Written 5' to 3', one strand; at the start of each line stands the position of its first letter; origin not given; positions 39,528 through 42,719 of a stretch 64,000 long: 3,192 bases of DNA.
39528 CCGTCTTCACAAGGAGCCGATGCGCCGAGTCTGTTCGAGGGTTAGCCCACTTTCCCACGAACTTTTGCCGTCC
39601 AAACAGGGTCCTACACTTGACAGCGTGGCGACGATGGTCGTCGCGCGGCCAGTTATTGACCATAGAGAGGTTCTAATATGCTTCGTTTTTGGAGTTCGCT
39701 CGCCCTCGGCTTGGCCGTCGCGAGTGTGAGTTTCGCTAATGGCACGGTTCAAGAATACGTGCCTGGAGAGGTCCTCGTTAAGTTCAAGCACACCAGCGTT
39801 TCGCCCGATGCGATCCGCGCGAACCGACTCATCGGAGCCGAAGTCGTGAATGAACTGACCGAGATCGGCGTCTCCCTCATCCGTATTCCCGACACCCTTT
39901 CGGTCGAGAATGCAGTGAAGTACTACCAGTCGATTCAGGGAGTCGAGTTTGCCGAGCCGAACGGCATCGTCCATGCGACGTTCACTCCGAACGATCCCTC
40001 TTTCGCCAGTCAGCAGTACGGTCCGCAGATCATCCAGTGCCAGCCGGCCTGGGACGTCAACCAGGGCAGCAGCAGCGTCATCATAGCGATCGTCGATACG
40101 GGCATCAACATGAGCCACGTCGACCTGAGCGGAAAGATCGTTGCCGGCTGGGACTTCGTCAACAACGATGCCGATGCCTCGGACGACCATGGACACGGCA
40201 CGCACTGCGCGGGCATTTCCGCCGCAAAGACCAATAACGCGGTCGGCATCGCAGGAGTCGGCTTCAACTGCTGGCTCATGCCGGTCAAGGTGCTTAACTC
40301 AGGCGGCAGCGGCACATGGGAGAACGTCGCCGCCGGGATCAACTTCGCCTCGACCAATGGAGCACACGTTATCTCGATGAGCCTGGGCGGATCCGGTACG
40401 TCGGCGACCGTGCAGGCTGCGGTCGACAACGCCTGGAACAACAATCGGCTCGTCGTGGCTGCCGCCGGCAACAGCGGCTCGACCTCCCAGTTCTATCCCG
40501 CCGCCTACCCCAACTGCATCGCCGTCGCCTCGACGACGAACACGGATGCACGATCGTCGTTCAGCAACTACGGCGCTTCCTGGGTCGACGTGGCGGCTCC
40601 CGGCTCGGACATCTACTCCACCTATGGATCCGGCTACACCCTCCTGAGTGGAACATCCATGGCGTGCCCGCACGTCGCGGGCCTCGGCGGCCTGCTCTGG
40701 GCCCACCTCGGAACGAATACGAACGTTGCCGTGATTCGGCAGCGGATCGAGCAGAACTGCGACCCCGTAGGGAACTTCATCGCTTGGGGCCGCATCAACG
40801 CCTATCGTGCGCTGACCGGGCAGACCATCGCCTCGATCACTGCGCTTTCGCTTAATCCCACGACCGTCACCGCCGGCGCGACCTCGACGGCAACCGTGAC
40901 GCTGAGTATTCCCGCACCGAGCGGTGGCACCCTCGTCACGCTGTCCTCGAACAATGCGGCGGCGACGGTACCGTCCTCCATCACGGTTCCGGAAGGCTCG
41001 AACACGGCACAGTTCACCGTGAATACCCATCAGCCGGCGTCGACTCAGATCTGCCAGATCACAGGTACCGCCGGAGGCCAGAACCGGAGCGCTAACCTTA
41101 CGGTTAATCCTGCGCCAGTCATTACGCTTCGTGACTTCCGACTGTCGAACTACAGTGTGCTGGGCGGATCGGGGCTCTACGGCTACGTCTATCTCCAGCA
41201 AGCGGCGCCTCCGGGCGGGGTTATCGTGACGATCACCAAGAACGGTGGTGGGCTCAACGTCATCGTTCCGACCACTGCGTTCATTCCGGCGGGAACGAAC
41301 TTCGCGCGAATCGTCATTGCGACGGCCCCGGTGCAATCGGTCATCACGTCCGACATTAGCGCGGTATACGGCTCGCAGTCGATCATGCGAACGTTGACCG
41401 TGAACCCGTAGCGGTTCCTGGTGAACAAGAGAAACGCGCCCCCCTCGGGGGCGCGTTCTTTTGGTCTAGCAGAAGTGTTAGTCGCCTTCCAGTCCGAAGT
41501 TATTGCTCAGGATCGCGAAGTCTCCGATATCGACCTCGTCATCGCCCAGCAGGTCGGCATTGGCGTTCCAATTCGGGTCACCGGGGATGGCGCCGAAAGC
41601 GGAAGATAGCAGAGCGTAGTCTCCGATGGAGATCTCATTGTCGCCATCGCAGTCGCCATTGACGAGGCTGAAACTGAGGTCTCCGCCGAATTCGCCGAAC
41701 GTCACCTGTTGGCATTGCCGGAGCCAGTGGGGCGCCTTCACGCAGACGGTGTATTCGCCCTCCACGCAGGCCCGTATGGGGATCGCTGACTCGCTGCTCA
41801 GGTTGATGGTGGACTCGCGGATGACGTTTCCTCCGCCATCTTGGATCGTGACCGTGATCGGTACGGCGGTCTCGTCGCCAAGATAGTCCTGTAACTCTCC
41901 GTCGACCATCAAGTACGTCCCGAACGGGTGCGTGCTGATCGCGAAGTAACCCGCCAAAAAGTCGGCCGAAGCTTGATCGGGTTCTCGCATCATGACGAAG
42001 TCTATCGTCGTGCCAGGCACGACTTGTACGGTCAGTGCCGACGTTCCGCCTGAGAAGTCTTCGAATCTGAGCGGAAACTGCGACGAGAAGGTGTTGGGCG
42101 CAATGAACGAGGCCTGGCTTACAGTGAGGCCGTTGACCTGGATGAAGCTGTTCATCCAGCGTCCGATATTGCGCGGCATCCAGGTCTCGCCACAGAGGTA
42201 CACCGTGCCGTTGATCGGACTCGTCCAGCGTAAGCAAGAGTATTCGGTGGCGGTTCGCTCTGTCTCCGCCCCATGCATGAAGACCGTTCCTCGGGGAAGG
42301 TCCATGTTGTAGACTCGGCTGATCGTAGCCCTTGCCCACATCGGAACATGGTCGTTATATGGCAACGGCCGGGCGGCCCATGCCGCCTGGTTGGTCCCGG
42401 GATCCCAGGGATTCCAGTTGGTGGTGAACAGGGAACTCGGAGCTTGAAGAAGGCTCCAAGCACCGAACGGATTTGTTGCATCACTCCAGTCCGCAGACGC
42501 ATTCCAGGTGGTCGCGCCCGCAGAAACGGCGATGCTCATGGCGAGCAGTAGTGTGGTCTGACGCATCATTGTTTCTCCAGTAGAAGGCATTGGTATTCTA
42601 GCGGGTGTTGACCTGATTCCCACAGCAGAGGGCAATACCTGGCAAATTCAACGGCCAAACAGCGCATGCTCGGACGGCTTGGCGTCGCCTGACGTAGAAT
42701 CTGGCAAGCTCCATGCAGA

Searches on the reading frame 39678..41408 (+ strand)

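Call 39: search_protein_families(library=pfam, proteins=[window:39678-41408:+], max_evalue=0.01)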
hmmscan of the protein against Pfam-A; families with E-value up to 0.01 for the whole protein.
window:39678-41408:+ (577 aa): 2 families
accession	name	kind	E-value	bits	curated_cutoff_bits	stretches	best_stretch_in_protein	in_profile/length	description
PF00082.27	Peptidase_S8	-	2.1e-49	168.9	21.8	1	132-361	2-273/288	Subtilase family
PF22148.1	Fervidolysin_NPro-like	-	1.8e-17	63.9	21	1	22-95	10-81/81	Fervidolysin N-terminal prodomain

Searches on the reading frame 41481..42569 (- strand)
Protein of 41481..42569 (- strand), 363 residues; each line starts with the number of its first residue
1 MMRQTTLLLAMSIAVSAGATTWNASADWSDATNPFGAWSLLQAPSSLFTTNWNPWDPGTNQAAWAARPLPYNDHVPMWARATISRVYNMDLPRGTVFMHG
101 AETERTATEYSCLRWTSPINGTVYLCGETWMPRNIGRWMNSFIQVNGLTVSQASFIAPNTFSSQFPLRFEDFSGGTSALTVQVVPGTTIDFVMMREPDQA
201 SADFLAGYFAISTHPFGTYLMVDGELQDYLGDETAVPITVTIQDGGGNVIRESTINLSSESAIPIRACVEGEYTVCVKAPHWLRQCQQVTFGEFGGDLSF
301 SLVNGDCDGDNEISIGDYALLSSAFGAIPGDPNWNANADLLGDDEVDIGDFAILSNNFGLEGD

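Call 5: search_protein_families(library=pfam, proteins=[window:41481-42569:-], max_evalue=1)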
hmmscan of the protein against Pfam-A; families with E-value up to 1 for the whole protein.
window:41481-42569:- (363 aa): 3 families
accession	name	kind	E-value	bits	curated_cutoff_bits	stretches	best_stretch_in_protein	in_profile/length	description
PF00404.24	Dockerin_1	-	4e-06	27.4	22.9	1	305-357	2-55/57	Dockerin type I domain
PF11589.14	DUF3244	-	0.027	14.9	25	1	236-279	40-85/96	Domain of unknown function (DUF3244)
PF02369.22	Big_1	-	0.13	12.8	34.9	1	234-261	17-44/93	Bacterial Ig-like domain (group 1)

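Call 6: search_protein_families(library=ncbifam, proteins=[window:41481-42569:-], max_evalue=1)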
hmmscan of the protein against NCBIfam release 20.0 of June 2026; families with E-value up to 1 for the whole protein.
window:41481-42569:- (363 aa): 0 families
